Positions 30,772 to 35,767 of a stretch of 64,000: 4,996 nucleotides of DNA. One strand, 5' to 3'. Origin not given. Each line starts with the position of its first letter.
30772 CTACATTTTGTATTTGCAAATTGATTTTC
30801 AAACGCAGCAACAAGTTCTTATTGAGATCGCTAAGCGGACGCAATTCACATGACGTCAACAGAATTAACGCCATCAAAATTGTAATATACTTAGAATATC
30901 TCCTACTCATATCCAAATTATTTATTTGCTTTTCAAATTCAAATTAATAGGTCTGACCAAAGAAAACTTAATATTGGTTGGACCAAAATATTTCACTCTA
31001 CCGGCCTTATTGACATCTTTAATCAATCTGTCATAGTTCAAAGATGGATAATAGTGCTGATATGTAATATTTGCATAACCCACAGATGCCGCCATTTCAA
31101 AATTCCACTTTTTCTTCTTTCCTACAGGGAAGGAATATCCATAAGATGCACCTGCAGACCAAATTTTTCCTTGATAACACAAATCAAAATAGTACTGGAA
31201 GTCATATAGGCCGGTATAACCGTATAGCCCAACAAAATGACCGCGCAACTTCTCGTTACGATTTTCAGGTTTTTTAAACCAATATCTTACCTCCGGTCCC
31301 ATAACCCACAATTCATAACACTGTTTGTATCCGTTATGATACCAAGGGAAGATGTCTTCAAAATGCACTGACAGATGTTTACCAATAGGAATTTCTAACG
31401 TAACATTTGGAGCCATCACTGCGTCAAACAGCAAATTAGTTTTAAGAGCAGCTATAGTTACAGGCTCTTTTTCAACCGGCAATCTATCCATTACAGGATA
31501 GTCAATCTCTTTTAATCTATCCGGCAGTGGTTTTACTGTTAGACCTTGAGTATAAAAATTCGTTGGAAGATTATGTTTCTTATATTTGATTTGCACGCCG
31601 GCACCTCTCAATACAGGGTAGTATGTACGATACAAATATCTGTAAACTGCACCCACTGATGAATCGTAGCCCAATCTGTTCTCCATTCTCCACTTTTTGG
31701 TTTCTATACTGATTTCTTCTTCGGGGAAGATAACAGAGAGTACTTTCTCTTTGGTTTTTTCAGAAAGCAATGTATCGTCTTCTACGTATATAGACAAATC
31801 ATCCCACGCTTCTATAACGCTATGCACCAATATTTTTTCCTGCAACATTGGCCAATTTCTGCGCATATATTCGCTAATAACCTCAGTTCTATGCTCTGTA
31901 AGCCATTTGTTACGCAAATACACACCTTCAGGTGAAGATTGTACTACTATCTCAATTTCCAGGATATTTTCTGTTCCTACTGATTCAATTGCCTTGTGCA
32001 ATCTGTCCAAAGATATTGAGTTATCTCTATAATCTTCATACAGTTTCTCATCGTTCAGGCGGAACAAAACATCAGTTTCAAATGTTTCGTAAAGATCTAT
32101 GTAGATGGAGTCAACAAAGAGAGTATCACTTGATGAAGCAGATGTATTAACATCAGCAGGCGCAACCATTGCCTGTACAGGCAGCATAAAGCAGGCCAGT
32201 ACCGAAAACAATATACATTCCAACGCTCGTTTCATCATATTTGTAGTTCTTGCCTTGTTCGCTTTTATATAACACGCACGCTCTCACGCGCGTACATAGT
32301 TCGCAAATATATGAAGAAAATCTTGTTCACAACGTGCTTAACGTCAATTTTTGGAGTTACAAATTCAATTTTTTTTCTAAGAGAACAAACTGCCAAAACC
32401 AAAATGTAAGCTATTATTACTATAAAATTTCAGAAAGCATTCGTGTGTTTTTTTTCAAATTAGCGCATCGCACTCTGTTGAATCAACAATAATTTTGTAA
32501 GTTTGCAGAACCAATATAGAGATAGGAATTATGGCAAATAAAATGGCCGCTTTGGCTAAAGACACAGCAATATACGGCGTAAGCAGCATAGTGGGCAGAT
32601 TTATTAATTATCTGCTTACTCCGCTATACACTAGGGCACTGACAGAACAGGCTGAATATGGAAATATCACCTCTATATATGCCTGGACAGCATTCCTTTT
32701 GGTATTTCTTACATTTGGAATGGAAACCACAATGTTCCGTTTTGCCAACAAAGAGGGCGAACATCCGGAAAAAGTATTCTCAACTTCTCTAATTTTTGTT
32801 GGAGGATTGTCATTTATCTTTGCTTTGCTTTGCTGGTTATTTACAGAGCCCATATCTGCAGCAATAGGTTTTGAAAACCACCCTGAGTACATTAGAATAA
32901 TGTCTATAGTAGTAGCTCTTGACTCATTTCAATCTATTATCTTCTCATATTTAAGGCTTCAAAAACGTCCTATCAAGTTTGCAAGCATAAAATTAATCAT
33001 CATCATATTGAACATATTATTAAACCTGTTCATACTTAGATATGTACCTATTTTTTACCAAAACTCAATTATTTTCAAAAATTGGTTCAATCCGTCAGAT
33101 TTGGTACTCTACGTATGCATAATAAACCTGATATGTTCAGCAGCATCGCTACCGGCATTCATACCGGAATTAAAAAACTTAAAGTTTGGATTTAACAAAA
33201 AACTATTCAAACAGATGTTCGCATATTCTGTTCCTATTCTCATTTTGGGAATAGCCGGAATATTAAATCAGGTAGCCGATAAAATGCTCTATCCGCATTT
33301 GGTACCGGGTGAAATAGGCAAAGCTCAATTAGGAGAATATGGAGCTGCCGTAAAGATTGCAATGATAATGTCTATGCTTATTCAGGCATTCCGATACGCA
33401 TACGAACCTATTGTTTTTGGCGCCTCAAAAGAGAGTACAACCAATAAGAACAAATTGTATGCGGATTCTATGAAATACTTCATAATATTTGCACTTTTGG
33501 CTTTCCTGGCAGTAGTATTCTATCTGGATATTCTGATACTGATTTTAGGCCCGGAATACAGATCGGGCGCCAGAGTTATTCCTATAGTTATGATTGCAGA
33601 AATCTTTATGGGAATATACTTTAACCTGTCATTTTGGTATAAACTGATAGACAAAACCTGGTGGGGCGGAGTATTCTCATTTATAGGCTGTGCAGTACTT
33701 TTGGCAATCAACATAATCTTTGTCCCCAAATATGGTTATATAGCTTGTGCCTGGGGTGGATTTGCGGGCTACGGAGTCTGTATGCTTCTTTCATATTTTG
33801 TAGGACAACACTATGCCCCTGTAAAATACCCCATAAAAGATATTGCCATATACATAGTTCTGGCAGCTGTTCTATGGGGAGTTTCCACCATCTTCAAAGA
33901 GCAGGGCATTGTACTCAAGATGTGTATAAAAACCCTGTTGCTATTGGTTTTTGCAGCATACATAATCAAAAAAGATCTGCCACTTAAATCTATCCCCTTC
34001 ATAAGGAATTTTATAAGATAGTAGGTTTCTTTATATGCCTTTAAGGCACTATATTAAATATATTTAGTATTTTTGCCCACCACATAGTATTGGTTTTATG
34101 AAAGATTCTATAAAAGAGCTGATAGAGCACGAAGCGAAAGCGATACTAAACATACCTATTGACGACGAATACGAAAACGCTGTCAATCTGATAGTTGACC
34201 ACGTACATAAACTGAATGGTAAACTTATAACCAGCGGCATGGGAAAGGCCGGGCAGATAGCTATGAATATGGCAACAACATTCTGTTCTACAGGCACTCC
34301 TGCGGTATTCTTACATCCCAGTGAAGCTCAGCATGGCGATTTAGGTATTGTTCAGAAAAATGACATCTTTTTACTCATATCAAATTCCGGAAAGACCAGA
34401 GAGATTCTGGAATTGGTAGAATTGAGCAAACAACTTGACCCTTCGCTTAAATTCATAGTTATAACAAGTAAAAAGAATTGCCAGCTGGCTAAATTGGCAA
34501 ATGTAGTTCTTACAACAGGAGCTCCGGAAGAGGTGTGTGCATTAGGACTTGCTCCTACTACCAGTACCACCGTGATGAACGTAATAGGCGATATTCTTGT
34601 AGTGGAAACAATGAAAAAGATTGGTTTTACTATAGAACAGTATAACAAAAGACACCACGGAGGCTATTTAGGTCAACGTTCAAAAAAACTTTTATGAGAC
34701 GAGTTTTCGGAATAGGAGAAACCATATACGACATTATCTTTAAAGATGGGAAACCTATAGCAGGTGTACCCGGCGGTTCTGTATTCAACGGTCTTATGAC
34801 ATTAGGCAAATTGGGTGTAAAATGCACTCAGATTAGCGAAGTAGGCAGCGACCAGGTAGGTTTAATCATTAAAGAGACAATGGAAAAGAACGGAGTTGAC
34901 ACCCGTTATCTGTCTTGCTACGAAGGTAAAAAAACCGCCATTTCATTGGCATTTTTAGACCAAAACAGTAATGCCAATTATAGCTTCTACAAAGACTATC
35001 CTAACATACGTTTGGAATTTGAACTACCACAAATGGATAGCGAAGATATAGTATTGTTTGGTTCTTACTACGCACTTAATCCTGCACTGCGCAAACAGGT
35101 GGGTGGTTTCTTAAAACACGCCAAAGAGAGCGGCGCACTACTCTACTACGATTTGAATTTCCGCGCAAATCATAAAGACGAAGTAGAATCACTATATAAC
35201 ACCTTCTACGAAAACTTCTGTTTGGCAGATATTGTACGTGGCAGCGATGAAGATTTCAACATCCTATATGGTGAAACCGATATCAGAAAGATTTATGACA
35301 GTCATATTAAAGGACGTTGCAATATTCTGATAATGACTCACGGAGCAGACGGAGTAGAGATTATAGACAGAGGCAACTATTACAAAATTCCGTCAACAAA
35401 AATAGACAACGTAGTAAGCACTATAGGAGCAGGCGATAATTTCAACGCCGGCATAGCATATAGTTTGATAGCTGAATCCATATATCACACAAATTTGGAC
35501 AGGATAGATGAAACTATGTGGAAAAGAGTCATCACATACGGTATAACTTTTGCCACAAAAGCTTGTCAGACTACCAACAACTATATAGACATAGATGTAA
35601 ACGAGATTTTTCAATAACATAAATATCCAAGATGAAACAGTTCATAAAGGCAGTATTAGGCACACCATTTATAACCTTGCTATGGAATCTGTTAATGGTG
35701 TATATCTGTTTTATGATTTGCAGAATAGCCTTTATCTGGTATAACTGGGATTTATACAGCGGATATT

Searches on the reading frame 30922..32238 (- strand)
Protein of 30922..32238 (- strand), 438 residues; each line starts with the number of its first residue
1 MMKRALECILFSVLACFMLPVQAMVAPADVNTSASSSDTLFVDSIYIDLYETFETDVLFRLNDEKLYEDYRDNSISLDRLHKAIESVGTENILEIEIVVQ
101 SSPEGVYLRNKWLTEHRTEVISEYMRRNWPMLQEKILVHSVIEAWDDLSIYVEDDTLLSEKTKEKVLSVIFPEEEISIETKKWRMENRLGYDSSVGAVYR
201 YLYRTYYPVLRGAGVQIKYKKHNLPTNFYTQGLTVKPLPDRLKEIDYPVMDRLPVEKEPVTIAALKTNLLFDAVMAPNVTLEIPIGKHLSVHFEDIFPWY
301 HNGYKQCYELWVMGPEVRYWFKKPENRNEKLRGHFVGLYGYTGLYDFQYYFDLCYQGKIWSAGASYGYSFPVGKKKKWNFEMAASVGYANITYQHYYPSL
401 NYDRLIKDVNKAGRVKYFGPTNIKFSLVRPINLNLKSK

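Call 8: search_protein_families(library=pfam, proteins=[window:30922-32238:-], max_evalue=0.01)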
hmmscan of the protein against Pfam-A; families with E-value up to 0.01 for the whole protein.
window:30922-32238:- (438 aa): 1 family
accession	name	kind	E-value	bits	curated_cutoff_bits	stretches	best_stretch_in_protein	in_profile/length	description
PF12099.14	DUF3575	-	6.2e-31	107.5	21.1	1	263-428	18-174/177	Protein of unknown function (DUF3575)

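Call 74: search_protein_families(library=ncbifam, proteins=[window:30922-32238:-], max_evalue=0.01)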
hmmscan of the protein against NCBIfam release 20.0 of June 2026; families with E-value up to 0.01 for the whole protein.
window:30922-32238:- (438 aa): 0 families

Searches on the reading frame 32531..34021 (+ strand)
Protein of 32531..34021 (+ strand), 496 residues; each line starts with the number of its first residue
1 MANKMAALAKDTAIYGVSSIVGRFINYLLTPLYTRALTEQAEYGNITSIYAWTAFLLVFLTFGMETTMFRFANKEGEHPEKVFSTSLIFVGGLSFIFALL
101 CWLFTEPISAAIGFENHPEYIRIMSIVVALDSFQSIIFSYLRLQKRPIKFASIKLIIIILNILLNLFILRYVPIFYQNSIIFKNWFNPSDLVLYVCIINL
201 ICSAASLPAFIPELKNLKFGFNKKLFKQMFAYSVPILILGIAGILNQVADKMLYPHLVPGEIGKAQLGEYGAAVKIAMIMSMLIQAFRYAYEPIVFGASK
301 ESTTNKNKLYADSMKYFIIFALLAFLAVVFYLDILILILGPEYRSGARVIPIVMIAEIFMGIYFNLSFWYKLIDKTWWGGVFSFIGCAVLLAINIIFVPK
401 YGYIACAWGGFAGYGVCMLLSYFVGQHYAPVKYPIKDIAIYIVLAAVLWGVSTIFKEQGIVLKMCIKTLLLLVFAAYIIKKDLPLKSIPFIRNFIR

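Call 17: search_protein_families(library=pfam, proteins=[window:32531-34021:+], max_evalue=0.001)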
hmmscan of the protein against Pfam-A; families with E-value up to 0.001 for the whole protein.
window:32531-34021:+ (496 aa): 3 families
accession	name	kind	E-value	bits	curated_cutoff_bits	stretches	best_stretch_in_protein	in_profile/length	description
PF01943.22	Polysacc_synt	-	4.2e-13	49.8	28.2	1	8-286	1-260/274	Polysaccharide biosynthesis protein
PF13440.11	Polysacc_synt_3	-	1.1e-09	38.4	23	1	40-329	8-275/293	Polysaccharide biosynthesis protein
PF01554.23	MatE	-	3e-06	27.5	24.9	1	46-166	34-160/161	MatE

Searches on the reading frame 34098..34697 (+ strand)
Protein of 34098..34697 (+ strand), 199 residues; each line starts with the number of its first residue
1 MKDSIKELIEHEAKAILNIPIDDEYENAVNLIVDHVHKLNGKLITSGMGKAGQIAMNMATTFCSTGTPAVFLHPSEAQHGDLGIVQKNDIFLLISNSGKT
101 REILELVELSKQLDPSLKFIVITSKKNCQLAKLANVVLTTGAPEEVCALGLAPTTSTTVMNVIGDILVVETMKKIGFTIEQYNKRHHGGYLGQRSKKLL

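Call 17: search_protein_families(library=pfam, proteins=[window:34098-34697:+], max_evalue=0.001)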
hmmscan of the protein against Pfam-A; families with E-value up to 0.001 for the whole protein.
window:34098-34697:+ (199 aa): 2 families
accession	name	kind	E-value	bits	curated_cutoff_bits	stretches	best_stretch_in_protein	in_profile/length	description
PF01380.27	SIS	-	2.9e-20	72.8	25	1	42-169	7-130/131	SIS domain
PF13580.11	SIS_2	-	0.00013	22.5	27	0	85-124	101-138/138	SIS domain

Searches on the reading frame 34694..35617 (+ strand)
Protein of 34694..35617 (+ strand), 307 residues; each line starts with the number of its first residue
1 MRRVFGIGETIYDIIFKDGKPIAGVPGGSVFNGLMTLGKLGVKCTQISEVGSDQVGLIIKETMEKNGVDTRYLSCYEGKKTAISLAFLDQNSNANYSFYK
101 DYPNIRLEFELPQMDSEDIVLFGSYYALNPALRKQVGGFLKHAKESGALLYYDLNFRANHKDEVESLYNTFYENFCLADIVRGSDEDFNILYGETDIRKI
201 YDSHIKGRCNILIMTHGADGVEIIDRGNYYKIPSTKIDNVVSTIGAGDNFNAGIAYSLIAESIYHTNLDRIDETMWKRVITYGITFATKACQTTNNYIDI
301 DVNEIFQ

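Call 17: search_protein_families(library=pfam, proteins=[window:34694-35617:+], max_evalue=0.001)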
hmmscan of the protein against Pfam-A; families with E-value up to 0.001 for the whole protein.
window:34694-35617:+ (307 aa): 1 family
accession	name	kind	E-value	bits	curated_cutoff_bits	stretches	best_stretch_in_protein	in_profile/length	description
PF00294.29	PfkB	-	8.3e-31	107.9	25.8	1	3-265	3-272/302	pfkB family carbohydrate kinase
